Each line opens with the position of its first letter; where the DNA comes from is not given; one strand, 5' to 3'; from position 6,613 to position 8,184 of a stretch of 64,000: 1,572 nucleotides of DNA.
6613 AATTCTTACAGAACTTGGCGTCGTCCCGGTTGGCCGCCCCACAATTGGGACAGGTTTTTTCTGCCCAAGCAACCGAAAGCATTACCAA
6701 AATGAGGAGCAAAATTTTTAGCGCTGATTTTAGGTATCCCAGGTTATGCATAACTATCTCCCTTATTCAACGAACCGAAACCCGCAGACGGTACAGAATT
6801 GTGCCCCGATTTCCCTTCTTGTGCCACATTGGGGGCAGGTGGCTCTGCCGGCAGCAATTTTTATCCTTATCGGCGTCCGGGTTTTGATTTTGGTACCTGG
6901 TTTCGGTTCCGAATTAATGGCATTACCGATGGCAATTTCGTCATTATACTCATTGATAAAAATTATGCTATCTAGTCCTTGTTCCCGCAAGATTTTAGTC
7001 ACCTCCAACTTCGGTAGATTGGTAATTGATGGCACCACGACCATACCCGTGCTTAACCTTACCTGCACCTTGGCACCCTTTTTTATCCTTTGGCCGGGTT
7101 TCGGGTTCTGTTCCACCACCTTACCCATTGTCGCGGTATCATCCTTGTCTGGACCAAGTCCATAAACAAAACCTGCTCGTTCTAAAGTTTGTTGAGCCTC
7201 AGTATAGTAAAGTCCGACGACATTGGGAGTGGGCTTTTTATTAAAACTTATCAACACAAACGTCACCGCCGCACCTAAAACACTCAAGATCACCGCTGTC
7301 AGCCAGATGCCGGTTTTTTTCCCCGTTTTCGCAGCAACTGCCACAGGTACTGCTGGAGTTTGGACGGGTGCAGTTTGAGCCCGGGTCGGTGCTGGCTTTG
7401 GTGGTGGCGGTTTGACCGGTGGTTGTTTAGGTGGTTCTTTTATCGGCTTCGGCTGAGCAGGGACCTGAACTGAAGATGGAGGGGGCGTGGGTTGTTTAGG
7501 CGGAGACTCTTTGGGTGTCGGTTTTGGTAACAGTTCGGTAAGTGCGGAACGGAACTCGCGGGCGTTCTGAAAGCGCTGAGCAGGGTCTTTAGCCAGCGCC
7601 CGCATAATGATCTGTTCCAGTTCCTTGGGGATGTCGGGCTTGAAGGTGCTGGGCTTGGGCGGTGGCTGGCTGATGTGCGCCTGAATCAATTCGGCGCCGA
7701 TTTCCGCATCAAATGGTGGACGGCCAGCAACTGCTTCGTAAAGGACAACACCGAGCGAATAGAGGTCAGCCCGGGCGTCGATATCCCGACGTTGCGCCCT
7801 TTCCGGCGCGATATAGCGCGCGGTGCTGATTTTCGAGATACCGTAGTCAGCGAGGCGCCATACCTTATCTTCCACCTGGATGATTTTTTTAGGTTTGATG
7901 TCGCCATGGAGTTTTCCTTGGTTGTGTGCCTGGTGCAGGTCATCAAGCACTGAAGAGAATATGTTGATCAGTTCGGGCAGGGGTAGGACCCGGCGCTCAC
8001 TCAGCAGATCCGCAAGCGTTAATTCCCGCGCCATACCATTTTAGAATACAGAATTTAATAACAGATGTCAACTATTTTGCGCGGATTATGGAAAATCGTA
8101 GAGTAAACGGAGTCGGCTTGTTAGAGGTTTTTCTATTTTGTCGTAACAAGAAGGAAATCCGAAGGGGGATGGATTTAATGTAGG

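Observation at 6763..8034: Kinase C-lobe only: N-lobe-less PASTA 'pseudokinase' with a C-terminal zinc ribbon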

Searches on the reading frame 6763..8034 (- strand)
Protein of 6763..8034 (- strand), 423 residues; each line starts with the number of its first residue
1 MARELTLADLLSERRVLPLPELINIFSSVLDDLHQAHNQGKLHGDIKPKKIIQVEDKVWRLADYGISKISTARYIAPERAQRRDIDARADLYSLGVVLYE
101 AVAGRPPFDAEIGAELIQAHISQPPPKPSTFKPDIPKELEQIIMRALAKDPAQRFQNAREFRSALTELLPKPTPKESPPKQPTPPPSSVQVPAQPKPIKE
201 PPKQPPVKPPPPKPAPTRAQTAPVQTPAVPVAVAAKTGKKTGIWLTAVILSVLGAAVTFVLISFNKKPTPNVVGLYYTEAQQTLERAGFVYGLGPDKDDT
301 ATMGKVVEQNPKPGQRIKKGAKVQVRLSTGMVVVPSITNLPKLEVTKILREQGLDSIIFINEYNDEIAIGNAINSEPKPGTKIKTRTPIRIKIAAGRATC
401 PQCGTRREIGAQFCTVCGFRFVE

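Call 3: search_protein_families(library=pfam, proteins=[window:6763-8034:-], max_evalue=0.1)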
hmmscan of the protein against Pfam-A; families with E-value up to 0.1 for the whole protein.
window:6763-8034:- (423 aa): 7 families
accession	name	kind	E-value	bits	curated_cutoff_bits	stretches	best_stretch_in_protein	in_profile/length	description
PF03793.24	PASTA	-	1.1e-24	86.6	23.2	2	270-329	4-64/64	PASTA domain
PF00069.31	Pkinase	-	1.3e-21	77.6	31.7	1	6-156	84-253/263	Protein kinase domain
PF07714.23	PK_Tyr_Ser-Thr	-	9.8e-10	38.6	23.1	1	10-155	91-249/258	Protein tyrosine and serine/threonine kinase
PF13240.11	Zn_Ribbon_1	-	1.7e-05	24.9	25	1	400-420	2-22/23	zinc-ribbon domain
PF13248.11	Zn_ribbon_3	-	0.0012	18.6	27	1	399-418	4-23/26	zinc-ribbon domain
PF12773.13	DZR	-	0.0014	19.2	27.3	1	397-418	24-45/45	Double zinc ribbon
PF10571.15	UPF0547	-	0.021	15.4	29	1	399-422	2-25/26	Uncharacterised protein family UPF0547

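Call 4: search_protein_families(library=ncbifam, proteins=[window:6763-8034:-], max_evalue=0.1)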
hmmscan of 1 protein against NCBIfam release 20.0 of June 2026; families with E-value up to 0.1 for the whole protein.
window:6763-8034:- (423 aa): 13 families
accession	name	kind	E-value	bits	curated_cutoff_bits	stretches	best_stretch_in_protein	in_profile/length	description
NF033483.0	PknB_PASTA_kin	equivalog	3.9e-71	240.8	450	1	6-399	93-500/563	Stk1 family PASTA domain-containing Ser/Thr kinase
NF052427.1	StpK7MSMEG_1200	equivalog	3.1e-26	92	900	1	6-171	93-271/601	serine/threonine protein kinase StpK7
NF047741.1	antiphage_MADS6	equivalog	7.8e-23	80.8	460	1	6-186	284-478/612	methylation-associated defense system protein kinase MAD6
NF009651.0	PRK13184.1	equivalog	5.8e-18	64.3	839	1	69-169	192-291/932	serine/threonine-protein kinase PknD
NF038150.1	lanthi_synth_IV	equivalog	2.9e-13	49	650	1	18-178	296-464/851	class IV lanthionine synthetase LanL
TIGR03903.1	TOMM_kin_cyc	equivalog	7.5e-13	47.2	705.75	1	5-163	64-242/1267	TOMM system kinase/cyclase fusion protein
NF033442.0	BREX_PglW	equivalog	4.6e-11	41.2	990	1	70-183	390-502/1391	BREX system serine/threonine kinase PglW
NF053615.1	SerThrKinAfsKStmc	equivalog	8.6e-06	24.7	1300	1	24-235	116-332/809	protein serine/threonine kinase AfsK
NF041910.1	HVO_0416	equivalog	0.00022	21.1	80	1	399-419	36-56/58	HVO_0416 family zinc finger protein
TIGR02214.1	spoVD_pbp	equivalog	0.018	13.4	688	0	269-325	582-632/636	stage V sporulation protein D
NF058632.1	SerThrKinPrkT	equivalog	0.05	12.6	280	0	26-54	123-151/322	serine/threonine protein kinase PrkT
NF011462.0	PRK14879.1-3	equivalog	0.073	12.8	174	0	35-69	97-130/192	Kae1-associated kinase Bud32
TIGR03724.2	arch_bud32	equivalog_domain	0.074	12.5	125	0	24-71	89-135/193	KEOPS complex kinase/ATPase Bud32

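Call 6: find_homologous_proteins(query=window:6763-8034:-)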
Query window:6763-8034:- (423 aa): 2745 proteins with E <= 0.001 among 8000 candidates; the best 120 are listed.
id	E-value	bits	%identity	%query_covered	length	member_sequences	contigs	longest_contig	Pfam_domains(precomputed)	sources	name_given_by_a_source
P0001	3.4e-276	934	100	100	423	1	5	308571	PF07714.24,PF00069.32,PF03793.25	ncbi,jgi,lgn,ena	-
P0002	1.2e-204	698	69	100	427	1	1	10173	PF07714.24,PF00069.32,PF28085.1,PF03793.25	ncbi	-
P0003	7.9e-149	514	57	100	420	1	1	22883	PF07714.24,PF00069.32,PF13240.12,PF03793.25,PF13248.12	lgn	-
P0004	1.6e-146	507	57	100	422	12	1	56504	PF07714.24,PF00069.32,PF03793.25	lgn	-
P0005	3.6e-146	506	55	100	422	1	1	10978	PF07714.24,PF00069.32,PF13240.12,PF03793.25,PF13248.12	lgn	-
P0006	1.3e-145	504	55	100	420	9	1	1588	PF07714.24,PF00069.32,PF13240.12,PF03793.25,PF13248.12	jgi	-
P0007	8.6e-144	498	73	40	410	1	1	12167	PF07714.24,PF00069.32,PF13240.12,PF03793.25,PF13248.12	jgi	jgi:serine/threonine-protein kinase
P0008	2.4e-141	490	55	100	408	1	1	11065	PF07714.24,PF00069.32,PF13240.12,PF03793.25,PF13248.12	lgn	-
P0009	9.4e-135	468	51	100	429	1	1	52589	PF07714.24,PF00069.32,PF13240.12,PF03793.25,PF13248.12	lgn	-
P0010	2.5e-133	463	51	100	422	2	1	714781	PF07714.24,PF00069.32,PF13240.12,PF03793.25,PF13248.12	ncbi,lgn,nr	ncbi:PASTA domain-containing protein [candidate division WOR-3 bacterium]|nr:PASTA domain-containing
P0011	1.7e-131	457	52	100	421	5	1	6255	PF07714.24,PF00069.32,PF13240.12,PF03793.25,PF13248.12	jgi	jgi:serine/threonine-protein kinase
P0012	3.3e-130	453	51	100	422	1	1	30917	PF07714.24,PF00069.32,PF13240.12,PF03793.25,PF13248.12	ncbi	-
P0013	2.5e-129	450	50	100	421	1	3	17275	PF07714.24,PF00069.32,PF13240.12,PF03793.25,PF13248.12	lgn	-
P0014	2.5e-129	450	50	100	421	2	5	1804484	PF07714.24,PF00069.32,PF13240.12,PF03793.25,PF13248.12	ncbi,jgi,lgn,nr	ncbi:MAG: PASTA domain-containing protein [candidate division WOR-3 bacterium]|jgi:serine/threonine-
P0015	1.9e-127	444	49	100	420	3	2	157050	PF07714.24,PF00069.32,PF03793.25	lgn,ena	-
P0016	3.0e-126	440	52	96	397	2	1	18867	PF07714.24,PF00069.32,PF03793.25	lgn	-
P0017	3.0e-125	437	50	100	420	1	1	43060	PF07714.24,PF00069.32,PF13240.12,PF03793.25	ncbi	ncbi:MAG: protein kinase domain-containing protein [bacterium]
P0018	3.5e-125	436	50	100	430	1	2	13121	PF07714.24,PF00069.32,PF13240.12,PF03793.25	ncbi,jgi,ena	-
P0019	5.4e-122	426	47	100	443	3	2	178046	PF07714.24,PF00069.32,PF13240.12,PF03793.25,PF13248.12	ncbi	-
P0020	5.6e-119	416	46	100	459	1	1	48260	PF07714.24,PF00069.32,PF13240.12,PF03793.25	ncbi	ncbi:MAG: PASTA domain-containing protein [bacterium]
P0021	5.1e-93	330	41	100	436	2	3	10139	PF07714.24,PF00069.32,PF13240.12,PF03793.25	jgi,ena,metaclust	metaclust:\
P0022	5.6e-82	294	53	38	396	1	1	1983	PF07714.24,PF00069.32,PF13240.12,PF03793.25,PF13248.12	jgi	jgi:serine/threonine-protein kinase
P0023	2.7e-79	285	36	98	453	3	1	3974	PF07714.24,PF00069.32,PF03793.25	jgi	jgi:hypothetical protein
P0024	2.8e-79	285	36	98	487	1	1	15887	PF07714.24,PF00069.32,PF03793.25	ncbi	-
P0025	1.3e-77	280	37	98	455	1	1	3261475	PF07714.24,PF00069.32,PF03793.25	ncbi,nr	ncbi:MAG: PASTA domain-containing protein [candidate division WOR-3 bacterium]|nr:MAG: PASTA domain-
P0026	2.0e-77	279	51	40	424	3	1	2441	PF07714.24,PF00069.32,PF13240.12,PF03793.25,PF13248.12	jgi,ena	-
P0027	8.2e-77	277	38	98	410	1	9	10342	PF07714.24,PF00069.32,PF03793.25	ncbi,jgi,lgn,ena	-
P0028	1.3e-76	276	52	39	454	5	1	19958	PF07714.24,PF00069.32,PF03793.25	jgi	jgi:hypothetical protein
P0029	4.7e-76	275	37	98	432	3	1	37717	PF07714.24,PF00069.32,PF13240.12,PF03793.25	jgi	jgi:eukaryotic-like serine/threonine-protein kinase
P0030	1.6e-73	266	35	98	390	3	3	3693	PF07714.24,PF00069.32,PF13240.12,PF03793.25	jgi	-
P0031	3.0e-73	265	37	98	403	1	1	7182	PF07714.24,PF00069.32,PF13240.12,PF03793.25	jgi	jgi:hypothetical protein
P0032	3.6e-73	265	37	98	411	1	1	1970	PF07714.24,PF00069.32,PF13240.12,PF03793.25,PF13248.12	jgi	jgi:hypothetical protein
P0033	3.7e-71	258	48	43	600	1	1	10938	PF07714.24,PF00069.32,PF03793.25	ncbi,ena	-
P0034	1.8e-70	256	36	98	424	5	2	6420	PF07714.24,PF00069.32,PF03793.25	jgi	jgi:hypothetical protein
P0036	8.1e-50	188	32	94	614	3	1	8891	PF07714.24,PF00069.32,PF03109.23,PF03793.25,PF01636.30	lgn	-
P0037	2.4e-48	183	29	93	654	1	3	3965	PF07714.24,PF00069.32,PF03793.25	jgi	jgi:eukaryotic-like serine/threonine-protein kinase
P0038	3.6e-47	179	36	38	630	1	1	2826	PF07714.24,PF00069.32,PF03109.23,PF03793.25,PF14531.13,PF01636.30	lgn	-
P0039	9.4e-47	178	27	99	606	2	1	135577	PF07714.24,PF00069.32,PF03109.23,PF03793.25,PF01636.30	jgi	jgi:serine/threonine-protein kinase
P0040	1.0e-45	175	39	38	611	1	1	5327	PF07714.24,PF00069.32,PF03109.23,PF03793.25,PF01636.30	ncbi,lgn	ncbi:MAG: Stk1 family PASTA domain-containing Ser/Thr kinase [Acidimicrobiia bacterium]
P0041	1.9e-45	174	30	83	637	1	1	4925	PF07714.24,PF00069.32,PF03109.23,PF03793.25,PF01636.30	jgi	jgi:eukaryotic-like serine/threonine-protein kinase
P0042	2.3e-45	173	41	38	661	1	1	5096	PF07714.24,PF00069.32,PF03793.25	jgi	jgi:eukaryotic-like serine/threonine-protein kinase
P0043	4.2e-45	173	28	90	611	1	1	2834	PF07714.24,PF00069.32,PF03109.23,PF03793.25,PF01636.30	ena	-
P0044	7.4e-45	172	27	92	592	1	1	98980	PF07714.24,PF00069.32,PF03793.25,PF01636.30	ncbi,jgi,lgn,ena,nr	ncbi:MAG TPA: PASTA domain-containing protein [Solirubrobacter sp.]|nr:PASTA domain-containing prote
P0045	7.6e-45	172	26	92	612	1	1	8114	PF07714.24,PF00069.32,PF03109.23,PF03793.25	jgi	jgi:serine/threonine-protein kinase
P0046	2.4e-44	170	30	92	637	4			PF07714.24,PF00069.32,PF03109.23,PF03793.25,PF01636.30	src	-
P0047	2.6e-44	170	38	39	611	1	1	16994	PF07714.24,PF00069.32,PF03109.23,PF03793.25,PF01636.30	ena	-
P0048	2.8e-44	170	30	86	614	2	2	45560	PF07714.24,PF00069.32,PF03109.23,PF03793.25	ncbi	-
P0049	3.5e-44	170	28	92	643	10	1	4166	PF07714.24,PF00069.32,PF03109.23,PF03793.25,PF01636.30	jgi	jgi:eukaryotic-like serine/threonine-protein kinase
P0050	4.1e-44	169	38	39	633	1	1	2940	PF07714.24,PF00069.32,PF03793.25,PF01636.30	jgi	jgi:serine/threonine-protein kinase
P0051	7.4e-44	169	35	38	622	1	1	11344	PF07714.24,PF00069.32,PF03109.23,PF03793.25,PF01636.30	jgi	jgi:beta-lactam-binding protein with PASTA domain/predicted Ser/Thr protein kinase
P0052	1.1e-43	168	29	92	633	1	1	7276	PF07714.24,PF00069.32,PF03109.23,PF03793.25,PF01636.30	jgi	jgi:beta-lactam-binding protein with PASTA domain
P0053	1.2e-43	168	28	86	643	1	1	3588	PF07714.24,PF00069.32,PF03109.23,PF03793.25,PF01636.30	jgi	jgi:eukaryotic-like serine/threonine-protein kinase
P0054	1.3e-43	168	29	90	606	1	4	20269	PF07714.24,PF00069.32,PF03109.23,PF03793.25,PF01636.30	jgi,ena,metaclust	metaclust:\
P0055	1.6e-43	167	29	90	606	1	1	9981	PF07714.24,PF00069.32,PF03109.23,PF03793.25,PF01636.30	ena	-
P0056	2.4e-43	167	31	94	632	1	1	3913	PF07714.24,PF00069.32,PF03793.25,PF01636.30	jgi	jgi:eukaryotic-like serine/threonine-protein kinase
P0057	2.7e-43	167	31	94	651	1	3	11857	PF07714.24,PF00069.32,PF03793.25,PF01636.30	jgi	jgi:beta-lactam-binding protein with PASTA domain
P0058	2.8e-43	167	27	98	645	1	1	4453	PF07714.24,PF00069.32,PF03109.23,PF03793.25,PF01636.30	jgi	jgi:eukaryotic-like serine/threonine-protein kinase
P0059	4.6e-43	166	27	94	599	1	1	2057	PF07714.24,PF00069.32,PF03793.25,PF01636.30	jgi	jgi:serine/threonine-protein kinase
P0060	5.0e-43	166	40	38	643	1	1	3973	PF07714.24,PF00069.32,PF03109.23,PF03793.25,PF01636.30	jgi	jgi:serine/threonine-protein kinase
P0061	5.4e-43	166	28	92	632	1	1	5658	PF07714.24,PF00069.32,PF03109.23,PF03793.25,PF01636.30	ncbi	-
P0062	6.3e-43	165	27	98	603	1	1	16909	PF07714.24,PF00069.32,PF03109.23,PF03793.25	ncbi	-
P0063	9.1e-43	165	39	35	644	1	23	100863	PF07714.24,PF00069.32,PF03109.23,PF03793.25,PF01636.30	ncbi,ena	-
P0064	1.3e-42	165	29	93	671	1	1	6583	PF07714.24,PF00069.32,PF03793.25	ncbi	-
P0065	1.6e-42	164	39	35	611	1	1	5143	PF07714.24,PF00069.32,PF03793.25,PF14531.13,PF01636.30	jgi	jgi:eukaryotic-like serine/threonine-protein kinase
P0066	2.7e-42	163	31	90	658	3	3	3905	PF07714.24,PF00069.32,PF03109.23,PF03793.25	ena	-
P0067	2.8e-42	163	29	93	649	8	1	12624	PF07714.24,PF00069.32,PF03109.23,PF03793.25,PF01636.30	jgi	jgi:serine/threonine-protein kinase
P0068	5.7e-42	162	40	38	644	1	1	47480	PF07714.24,PF00069.32,PF03109.23,PF03793.25,PF01636.30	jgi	jgi:serine/threonine-protein kinase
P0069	6.6e-42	162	26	92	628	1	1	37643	PF07714.24,PF00069.32,PF03109.23,PF03793.25,PF01636.30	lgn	-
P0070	7.1e-42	162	29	87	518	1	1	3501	PF07714.24,PF00069.32,PF03793.25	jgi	jgi:serine/threonine-protein kinase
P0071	7.7e-42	162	29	93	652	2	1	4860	PF07714.24,PF00069.32,PF03109.23,PF03793.25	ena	-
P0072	7.8e-42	162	39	34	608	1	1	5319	PF07714.24,PF00069.32,PF03793.25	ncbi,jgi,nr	ncbi:MAG: Stk1 family PASTA domain-containing Ser/Thr kinase [Thermoleophilia bacterium]|jgi:serine/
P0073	8.0e-42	162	29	99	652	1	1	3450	PF07714.24,PF00069.32,PF03109.23,PF03793.25,PF01636.30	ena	-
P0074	9.5e-42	162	39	35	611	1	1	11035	PF07714.24,PF00069.32,PF03793.25,PF14531.13,PF01636.30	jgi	jgi:serine/threonine-protein kinase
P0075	9.6e-42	162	39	35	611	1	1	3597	PF07714.24,PF00069.32,PF03793.25,PF14531.13,PF01636.30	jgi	jgi:beta-lactam-binding protein with PASTA domain/predicted Ser/Thr protein kinase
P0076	1.8e-41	161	28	94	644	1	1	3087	PF07714.24,PF00069.32,PF03793.25,PF14531.13,PF01636.30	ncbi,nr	ncbi:MAG: eukaryotic-like serine/threonine-protein kinase [Pseudonocardiales bacterium]|nr:eukaryoti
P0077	2.2e-41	160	28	92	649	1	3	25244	PF07714.24,PF00069.32,PF03109.23,PF03793.25,PF14531.13,PF01636.30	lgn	-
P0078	2.3e-41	160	28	92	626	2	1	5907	PF07714.24,PF00069.32,PF03109.23,PF03793.25,PF01636.30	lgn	-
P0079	2.5e-41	160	28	89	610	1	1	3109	PF07714.24,PF00069.32,PF03109.23,PF03793.25,PF01636.30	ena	-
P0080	2.9e-41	160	28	94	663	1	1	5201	PF07714.24,PF00069.32,PF03793.25,PF01636.30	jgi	jgi:serine/threonine-protein kinase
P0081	3.4e-41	160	27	92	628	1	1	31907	PF07714.24,PF00069.32,PF03109.23,PF03793.25,PF01636.30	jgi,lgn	jgi:serine/threonine-protein kinase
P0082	4.3e-41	159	39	35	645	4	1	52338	PF07714.24,PF00069.32,PF03109.23,PF03793.25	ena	-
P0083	4.7e-41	159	28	92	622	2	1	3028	PF07714.24,PF00069.32,PF03793.25,PF01636.30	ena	-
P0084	5.2e-41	159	30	80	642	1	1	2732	PF07714.24,PF00069.32,PF03109.23,PF03793.25,PF01636.30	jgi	jgi:serine/threonine-protein kinase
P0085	6.9e-41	159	29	94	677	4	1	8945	PF07714.24,PF00069.32,PF03109.23,PF03793.25,PF01636.30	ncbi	-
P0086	7.2e-41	159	28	92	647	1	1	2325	PF07714.24,PF00069.32,PF03109.23,PF03793.25,PF01636.30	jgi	jgi:serine/threonine-protein kinase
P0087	7.3e-41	159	28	92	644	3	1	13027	PF07714.24,PF00069.32,PF03109.23,PF03793.25,PF01636.30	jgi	jgi:eukaryotic-like serine/threonine-protein kinase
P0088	8.1e-41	159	28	92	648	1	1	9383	PF07714.24,PF00069.32,PF03109.23,PF03793.25,PF01636.30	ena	-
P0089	8.4e-41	158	28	92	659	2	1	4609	PF07714.24,PF00069.32,PF03793.25,PF01636.30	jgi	jgi:serine/threonine-protein kinase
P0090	1.3e-40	158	32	79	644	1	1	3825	PF07714.24,PF00069.32,PF03109.23,PF03793.25,PF01636.30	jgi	jgi:beta-lactam-binding protein with PASTA domain/predicted Ser/Thr protein kinase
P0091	1.7e-40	158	28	92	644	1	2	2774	PF07714.24,PF00069.32,PF03109.23,PF03793.25,PF14531.13,PF01636.30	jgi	jgi:serine/threonine-protein kinase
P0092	1.9e-40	157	29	89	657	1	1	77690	PF07714.24,PF00069.32,PF03109.23,PF03793.25,PF01636.30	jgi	jgi:serine/threonine-protein kinase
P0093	2.0e-40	157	29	86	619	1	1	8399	PF07714.24,PF00069.32,PF03109.23,PF03793.25,PF01636.30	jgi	jgi:eukaryotic-like serine/threonine-protein kinase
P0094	2.1e-40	157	28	92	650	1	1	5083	PF07714.24,PF00069.32,PF03793.25,PF01636.30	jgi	jgi:serine/threonine protein kinase/beta-lactam-binding protein with PASTA domain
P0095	2.2e-40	157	28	90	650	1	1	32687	PF07714.24,PF00069.32,PF03109.23,PF03793.25,PF01636.30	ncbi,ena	-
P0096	2.4e-40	157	29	92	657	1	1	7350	PF07714.24,PF00069.32,PF03793.25,PF01636.30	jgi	jgi:serine/threonine-protein kinase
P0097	2.5e-40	157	38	39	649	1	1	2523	PF07714.24,PF00069.32,PF03793.25,PF01636.30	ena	-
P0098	3.3e-40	157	36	38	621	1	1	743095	PF07714.24,PF00069.32,PF03109.23,PF03793.25,PF01636.30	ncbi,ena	-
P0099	3.3e-40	157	30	92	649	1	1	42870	PF07714.24,PF00069.32,PF03109.23,PF03793.25,PF01636.30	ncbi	ncbi:MAG: eukaryotic-like serine/threonine-protein kinase [Actinomycetota bacterium]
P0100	3.6e-40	156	28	90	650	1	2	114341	PF07714.24,PF00069.32,PF03109.23,PF03793.25,PF01636.30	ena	-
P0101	3.7e-40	156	28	92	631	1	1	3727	PF07714.24,PF00069.32,PF03109.23,PF03793.25,PF01636.30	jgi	-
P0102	3.7e-40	156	29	89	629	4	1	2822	PF07714.24,PF00069.32,PF03109.23,PF03793.25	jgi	jgi:beta-lactam-binding protein with PASTA domain/tRNA A-37 threonylcarbamoyl transferase component 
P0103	4.4e-40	156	38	39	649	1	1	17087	PF07714.24,PF00069.32,PF03793.25,PF01636.30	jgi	jgi:eukaryotic-like serine/threonine-protein kinase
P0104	5.0e-40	156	28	92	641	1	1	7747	PF07714.24,PF00069.32,PF03109.23,PF03793.25,PF14531.13,PF01636.30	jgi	jgi:eukaryotic-like serine/threonine-protein kinase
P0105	5.5e-40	156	32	97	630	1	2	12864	PF07714.24,PF00069.32,PF03109.23,PF03793.25,PF01636.30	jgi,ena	-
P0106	6.5e-40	156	28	92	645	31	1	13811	PF07714.24,PF00069.32,PF03109.23,PF03793.25,PF01636.30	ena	-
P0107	7.4e-40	155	28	92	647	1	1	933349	PF07714.24,PF00069.32,PF03109.23,PF03793.25,PF01636.30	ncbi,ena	-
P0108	7.6e-40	155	37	38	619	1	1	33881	PF07714.24,PF00069.32,PF03793.25,PF01636.30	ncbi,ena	-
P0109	8.0e-40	155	38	38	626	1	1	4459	PF07714.24,PF00069.32,PF03793.25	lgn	-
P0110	8.4e-40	155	37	38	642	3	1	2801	PF07714.24,PF00069.32,PF03109.23,PF03793.25,PF01636.30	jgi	jgi:eukaryotic-like serine/threonine-protein kinase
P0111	1.1e-39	155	31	97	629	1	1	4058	PF07714.24,PF00069.32,PF03109.23,PF03793.25,PF01636.30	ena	-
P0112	1.1e-39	155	35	38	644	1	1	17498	PF07714.24,PF00069.32,PF03793.25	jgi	jgi:beta-lactam-binding protein with PASTA domain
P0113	1.4e-39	154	36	38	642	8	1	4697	PF07714.24,PF00069.32,PF03109.23,PF03793.25,PF01636.30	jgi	jgi:serine/threonine-protein kinase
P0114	1.5e-39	154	28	84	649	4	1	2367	PF07714.24,PF00069.32,PF03109.23,PF03793.25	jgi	jgi:eukaryotic-like serine/threonine-protein kinase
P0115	2.2e-39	154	37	38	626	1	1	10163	PF07714.24,PF00069.32,PF03793.25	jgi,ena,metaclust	metaclust:\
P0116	2.6e-39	154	29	92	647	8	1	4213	PF07714.24,PF00069.32,PF03109.23,PF03793.25,PF01636.30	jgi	jgi:eukaryotic-like serine/threonine-protein kinase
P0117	3.0e-39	153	29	92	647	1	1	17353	PF07714.24,PF00069.32,PF03109.23,PF03793.25,PF01636.30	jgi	jgi:serine/threonine-protein kinase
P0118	3.2e-39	153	37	38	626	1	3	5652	PF07714.24,PF00069.32,PF03793.25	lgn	-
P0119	3.3e-39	153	28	92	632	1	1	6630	PF07714.24,PF00069.32,PF03109.23,PF03793.25,PF01636.30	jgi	-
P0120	3.7e-39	153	35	38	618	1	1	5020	PF07714.24,PF00069.32,PF03109.23,PF03793.25,PF14531.13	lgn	-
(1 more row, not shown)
